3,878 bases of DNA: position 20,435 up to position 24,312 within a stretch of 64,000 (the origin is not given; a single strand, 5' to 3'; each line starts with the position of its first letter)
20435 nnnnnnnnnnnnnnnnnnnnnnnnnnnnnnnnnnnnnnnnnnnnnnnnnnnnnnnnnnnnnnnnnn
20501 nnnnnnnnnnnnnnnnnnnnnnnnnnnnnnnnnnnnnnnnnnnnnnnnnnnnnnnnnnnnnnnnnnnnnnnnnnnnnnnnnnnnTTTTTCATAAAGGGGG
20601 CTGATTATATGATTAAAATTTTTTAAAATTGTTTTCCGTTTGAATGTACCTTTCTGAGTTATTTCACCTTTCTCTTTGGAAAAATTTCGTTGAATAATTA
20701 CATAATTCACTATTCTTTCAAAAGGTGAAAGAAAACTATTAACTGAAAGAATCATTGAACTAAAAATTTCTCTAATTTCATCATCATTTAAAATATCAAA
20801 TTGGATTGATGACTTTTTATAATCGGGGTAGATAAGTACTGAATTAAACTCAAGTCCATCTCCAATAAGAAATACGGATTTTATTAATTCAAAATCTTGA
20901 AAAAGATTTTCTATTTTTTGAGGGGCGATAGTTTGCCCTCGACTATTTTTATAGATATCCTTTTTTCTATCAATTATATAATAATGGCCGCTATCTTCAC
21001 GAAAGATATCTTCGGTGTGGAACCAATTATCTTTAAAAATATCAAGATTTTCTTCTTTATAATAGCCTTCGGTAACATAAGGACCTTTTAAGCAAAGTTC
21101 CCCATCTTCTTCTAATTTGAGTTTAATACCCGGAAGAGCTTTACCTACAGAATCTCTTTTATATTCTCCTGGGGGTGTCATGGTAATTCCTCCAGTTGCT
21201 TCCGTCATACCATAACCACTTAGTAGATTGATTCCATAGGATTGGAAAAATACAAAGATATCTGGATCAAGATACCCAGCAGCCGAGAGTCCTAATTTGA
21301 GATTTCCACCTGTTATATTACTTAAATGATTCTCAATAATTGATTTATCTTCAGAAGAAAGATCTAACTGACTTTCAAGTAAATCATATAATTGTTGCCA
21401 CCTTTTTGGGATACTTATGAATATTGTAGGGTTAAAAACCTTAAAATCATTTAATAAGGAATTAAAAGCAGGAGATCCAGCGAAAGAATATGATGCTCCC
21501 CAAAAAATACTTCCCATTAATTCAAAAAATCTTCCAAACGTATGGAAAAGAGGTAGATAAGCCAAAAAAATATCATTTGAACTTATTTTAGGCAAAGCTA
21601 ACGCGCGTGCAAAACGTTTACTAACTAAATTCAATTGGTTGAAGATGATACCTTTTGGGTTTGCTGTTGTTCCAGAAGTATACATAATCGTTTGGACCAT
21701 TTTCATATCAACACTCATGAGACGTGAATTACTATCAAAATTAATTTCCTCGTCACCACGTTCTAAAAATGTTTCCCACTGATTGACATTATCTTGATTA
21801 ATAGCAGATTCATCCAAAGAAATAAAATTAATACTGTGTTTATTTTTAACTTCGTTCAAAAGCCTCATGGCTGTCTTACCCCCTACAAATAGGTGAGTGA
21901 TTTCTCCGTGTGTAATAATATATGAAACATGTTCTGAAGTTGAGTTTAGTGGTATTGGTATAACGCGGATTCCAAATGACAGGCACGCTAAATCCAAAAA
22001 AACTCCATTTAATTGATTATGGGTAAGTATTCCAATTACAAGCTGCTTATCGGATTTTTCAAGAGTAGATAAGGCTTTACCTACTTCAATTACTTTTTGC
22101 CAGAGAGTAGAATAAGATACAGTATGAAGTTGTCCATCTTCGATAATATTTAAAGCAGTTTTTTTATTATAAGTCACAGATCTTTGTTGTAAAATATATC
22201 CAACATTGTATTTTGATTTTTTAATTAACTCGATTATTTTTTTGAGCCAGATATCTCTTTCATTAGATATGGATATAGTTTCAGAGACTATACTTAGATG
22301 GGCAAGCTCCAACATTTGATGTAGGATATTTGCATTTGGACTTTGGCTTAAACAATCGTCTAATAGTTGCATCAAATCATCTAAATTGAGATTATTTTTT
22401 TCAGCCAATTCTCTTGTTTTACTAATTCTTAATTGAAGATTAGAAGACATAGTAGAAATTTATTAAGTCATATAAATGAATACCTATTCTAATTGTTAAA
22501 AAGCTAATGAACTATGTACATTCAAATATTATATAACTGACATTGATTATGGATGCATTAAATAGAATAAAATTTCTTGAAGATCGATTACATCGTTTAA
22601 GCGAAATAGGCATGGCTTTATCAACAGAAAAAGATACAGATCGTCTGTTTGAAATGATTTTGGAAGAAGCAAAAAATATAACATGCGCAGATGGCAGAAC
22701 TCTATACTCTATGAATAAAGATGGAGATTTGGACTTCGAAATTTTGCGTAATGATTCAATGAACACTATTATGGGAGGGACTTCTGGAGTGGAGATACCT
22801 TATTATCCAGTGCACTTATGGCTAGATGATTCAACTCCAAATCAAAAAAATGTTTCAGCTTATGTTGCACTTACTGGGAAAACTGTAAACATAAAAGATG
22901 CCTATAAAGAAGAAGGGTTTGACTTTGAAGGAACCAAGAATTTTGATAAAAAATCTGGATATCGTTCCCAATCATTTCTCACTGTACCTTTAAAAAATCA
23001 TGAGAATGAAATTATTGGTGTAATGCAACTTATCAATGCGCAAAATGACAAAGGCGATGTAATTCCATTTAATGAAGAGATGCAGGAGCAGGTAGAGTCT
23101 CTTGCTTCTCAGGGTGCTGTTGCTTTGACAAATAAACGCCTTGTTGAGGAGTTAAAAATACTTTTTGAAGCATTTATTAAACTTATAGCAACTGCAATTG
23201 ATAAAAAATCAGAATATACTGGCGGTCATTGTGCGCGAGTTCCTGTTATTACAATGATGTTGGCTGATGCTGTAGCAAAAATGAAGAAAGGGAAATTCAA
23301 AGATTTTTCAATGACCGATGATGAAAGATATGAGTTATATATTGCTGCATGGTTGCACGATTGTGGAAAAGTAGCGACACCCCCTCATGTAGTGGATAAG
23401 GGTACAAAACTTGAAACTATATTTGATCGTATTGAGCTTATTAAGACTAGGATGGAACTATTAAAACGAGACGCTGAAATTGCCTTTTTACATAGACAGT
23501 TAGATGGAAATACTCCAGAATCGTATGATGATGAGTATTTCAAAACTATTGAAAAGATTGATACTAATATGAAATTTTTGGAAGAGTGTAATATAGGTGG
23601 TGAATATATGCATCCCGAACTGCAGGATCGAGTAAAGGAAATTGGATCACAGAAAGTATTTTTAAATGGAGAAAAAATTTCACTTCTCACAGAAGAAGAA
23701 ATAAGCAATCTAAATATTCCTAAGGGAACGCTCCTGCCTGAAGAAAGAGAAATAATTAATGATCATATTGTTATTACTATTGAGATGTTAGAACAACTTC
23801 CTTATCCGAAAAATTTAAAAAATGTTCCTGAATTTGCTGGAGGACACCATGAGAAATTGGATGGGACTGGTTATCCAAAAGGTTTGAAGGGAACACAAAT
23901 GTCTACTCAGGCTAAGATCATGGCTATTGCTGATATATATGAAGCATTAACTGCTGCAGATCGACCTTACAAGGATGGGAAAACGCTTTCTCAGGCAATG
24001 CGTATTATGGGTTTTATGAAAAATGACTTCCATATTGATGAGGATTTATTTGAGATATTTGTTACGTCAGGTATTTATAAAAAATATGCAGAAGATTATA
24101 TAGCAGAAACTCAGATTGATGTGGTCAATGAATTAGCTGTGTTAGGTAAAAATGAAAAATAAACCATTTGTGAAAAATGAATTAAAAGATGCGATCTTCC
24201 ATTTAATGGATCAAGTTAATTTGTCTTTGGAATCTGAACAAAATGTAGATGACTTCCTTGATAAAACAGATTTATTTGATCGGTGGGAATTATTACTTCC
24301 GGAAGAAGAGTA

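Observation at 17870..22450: Solitary 1526-aa adenylase - ~750-aa unknown - GNAT fusion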

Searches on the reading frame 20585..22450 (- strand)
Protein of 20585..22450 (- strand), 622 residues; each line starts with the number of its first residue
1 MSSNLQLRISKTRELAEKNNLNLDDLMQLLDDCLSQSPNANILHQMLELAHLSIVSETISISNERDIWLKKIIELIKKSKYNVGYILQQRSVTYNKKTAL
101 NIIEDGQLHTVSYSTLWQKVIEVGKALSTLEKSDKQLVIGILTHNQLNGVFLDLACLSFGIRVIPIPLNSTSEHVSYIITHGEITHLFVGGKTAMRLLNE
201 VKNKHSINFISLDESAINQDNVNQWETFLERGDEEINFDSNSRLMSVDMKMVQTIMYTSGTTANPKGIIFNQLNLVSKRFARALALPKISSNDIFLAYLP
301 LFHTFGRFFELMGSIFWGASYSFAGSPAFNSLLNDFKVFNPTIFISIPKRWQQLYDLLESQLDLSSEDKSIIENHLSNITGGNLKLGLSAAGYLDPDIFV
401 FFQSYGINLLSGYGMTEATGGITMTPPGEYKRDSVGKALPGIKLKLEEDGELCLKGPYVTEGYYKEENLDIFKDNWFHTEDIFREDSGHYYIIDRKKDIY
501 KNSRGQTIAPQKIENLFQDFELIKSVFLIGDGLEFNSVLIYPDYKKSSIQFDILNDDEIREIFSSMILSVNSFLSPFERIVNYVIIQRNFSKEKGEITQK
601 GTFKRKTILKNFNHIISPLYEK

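Call 71: search_solved_structures(query=window:20585-22450:-, max_evalue=1e-10, show_alignments=1)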
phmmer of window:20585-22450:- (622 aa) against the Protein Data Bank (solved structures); distinct sequences matched with E-value up to 1e-10: 52.
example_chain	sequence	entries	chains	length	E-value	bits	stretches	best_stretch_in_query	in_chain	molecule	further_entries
6k4c_A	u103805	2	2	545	7.2e-25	90.7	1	110-518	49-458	Ancestral luciferase AncLamp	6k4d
5mso_A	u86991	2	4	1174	2.1e-23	85.9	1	98-620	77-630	Carboxylic acid reductase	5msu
5ie0_A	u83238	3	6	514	1.1e-22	83.4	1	238-515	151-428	Oxalate--CoA ligase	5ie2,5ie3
6oz1_A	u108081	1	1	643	3.6e-22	81.8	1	248-534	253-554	Oxidoreductase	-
2d1t_A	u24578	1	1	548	9.3e-21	77.1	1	153-518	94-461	Luciferin 4-monooxygenase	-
7a9j_A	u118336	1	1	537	1.1e-20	76.9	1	89-532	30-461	Cfl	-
2d1q_A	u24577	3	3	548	1.1e-20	76.8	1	153-518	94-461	Luciferin 4-monooxygenase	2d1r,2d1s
6qjz_A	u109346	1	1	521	1.3e-20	76.6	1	142-516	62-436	oxalyl CoA-synthetase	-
6hps_A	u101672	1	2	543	1.7e-20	76.3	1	112-518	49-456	Luciferin 4-monooxygenase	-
1ba3_A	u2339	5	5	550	1.7e-20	76.2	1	111-518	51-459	LUCIFERASE | Luciferin 4-monooxygenase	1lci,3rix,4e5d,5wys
3iep_A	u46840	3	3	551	1.7e-20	76.2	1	111-518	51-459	Luciferin 4-monooxygenase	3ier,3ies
4g36_A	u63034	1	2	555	1.8e-20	76.2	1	111-518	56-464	Luciferin 4-monooxygenase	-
5kyt_A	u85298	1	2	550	1.9e-20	76.1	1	111-518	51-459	Luciferin 4-monooxygenase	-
5dv9_A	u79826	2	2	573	2e-20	76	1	111-518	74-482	Luciferin 4-monooxygenase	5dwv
6q2m_A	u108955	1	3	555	2.2e-20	75.9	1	111-518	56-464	Luciferin 4-monooxygenase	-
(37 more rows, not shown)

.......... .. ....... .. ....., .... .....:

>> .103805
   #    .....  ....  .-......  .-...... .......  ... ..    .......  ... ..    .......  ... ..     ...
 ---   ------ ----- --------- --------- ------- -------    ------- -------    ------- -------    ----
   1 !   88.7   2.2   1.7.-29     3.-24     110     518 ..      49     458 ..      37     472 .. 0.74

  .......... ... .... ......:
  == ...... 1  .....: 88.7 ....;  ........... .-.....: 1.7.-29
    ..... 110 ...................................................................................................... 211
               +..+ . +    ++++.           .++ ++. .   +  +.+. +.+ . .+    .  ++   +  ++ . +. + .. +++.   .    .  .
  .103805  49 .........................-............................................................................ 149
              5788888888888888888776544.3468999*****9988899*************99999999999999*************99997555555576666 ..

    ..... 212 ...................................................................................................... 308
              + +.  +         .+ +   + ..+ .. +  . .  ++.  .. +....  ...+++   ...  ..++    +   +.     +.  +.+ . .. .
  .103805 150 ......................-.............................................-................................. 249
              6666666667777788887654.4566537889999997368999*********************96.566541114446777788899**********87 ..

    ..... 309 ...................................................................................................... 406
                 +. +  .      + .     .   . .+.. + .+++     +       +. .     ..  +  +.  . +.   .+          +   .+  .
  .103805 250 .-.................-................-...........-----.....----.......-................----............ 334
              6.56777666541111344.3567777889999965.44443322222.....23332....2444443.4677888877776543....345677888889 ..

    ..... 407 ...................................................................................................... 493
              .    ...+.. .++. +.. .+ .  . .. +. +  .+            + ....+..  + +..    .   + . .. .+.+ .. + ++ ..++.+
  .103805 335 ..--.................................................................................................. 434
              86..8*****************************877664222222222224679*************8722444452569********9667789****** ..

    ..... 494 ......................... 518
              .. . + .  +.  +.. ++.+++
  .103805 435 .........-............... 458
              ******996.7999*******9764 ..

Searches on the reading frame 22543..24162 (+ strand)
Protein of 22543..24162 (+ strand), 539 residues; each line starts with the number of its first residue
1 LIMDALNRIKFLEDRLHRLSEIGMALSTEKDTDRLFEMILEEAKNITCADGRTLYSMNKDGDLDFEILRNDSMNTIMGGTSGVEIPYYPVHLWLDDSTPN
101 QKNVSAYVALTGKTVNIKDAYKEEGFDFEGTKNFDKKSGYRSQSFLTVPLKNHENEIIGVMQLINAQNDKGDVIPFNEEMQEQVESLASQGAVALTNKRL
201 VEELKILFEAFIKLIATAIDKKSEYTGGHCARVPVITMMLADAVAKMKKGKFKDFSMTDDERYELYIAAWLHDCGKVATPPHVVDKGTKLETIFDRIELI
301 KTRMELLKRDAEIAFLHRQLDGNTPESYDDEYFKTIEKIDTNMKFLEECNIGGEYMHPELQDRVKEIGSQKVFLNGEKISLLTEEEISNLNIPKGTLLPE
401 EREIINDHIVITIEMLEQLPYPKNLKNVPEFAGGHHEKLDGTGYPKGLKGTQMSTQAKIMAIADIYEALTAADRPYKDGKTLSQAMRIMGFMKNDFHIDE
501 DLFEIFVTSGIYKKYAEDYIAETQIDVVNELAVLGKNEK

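Call 13: search_protein_families(library=pfam, proteins=[window:22543-24162:+], max_evalue=0.001)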
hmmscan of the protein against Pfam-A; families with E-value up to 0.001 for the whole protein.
window:22543-24162:+ (539 aa): 5 families
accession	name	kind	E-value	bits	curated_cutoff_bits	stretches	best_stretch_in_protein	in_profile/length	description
PF13487.12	HD_5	-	7.2e-41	140.2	27.2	1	385-502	58-170/170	HD domain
PF01966.28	HD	-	1.3e-12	48.5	22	1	399-468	49-115/116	HD domain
PF01590.32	GAF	-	4.6e-12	47.1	22.4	1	31-195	1-133/133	GAF domain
PF13185.12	GAF_2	-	1.4e-08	35.5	28.6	1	30-195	2-135/136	GAF domain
PF13492.12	GAF_3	-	0.00014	22.7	27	1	124-197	64-129/129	GAF domain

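Call 99: search_protein_families(library=padloc, proteins=[window:22543-24162:+], max_evalue=0.01)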
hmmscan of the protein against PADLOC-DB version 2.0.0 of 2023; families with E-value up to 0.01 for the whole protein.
window:22543-24162:+ (539 aa): 0 families
